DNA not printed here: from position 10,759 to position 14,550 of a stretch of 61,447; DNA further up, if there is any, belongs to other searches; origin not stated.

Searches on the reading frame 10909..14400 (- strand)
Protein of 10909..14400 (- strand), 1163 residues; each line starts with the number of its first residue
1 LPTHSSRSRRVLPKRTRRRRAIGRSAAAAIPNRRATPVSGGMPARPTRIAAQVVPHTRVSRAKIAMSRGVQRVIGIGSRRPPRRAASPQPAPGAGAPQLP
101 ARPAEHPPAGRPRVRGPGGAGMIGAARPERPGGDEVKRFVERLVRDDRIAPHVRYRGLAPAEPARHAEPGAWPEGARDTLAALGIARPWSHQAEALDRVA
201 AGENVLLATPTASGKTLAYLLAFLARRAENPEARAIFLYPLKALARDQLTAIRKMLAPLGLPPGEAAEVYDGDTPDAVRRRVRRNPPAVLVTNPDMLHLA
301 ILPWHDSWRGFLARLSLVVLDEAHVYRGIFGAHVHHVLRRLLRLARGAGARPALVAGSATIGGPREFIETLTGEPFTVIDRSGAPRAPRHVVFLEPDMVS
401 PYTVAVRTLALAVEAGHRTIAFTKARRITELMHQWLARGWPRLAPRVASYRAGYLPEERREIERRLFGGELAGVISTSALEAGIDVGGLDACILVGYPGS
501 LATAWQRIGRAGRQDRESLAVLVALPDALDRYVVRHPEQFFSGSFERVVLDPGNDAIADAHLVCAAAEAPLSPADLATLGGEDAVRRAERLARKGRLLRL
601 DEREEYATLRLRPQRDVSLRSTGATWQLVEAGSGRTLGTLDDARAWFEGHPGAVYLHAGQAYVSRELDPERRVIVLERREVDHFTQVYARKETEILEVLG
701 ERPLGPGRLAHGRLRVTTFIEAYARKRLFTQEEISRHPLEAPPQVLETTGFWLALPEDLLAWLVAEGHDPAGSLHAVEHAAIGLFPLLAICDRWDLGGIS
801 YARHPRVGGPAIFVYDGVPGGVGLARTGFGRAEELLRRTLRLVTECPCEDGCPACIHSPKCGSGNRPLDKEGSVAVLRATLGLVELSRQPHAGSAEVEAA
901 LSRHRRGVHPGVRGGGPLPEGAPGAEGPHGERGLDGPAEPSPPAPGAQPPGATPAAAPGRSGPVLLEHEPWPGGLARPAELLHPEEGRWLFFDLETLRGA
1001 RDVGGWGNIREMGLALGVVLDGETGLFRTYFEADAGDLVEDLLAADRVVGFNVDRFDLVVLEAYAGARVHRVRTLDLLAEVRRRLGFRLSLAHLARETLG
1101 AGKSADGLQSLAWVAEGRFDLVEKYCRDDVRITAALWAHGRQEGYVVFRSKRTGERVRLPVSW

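Call 45: search_protein_families(library=pfam, proteins=[window:10909-14400:-], max_evalue=0.0001)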
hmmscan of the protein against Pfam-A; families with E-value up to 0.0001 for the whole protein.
window:10909-14400:- (1163 aa): 5 families
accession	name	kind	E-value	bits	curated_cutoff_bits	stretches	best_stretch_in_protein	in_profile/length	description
PF00270.35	DEAD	-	1.5e-28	100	26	1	190-362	2-161/167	DEAD/DEAH box helicase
PF09369.15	MZB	-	2.3e-22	79.9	24.2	1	777-856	1-80/80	MrfA Zn-binding domain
PF00271.37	Helicase_C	-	2.5e-12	47.5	23.5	1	412-513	11-108/110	Helicase conserved C-terminal domain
PF22982.3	WHD_HRQ1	-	7.2e-08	33.8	27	1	550-622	1-70/70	ATP-dependent helicase HRQ1, winged helix domain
PF04851.21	ResIII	-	5.4e-05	23.6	22.5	1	190-325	6-136/164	Type III restriction enzyme, res subunit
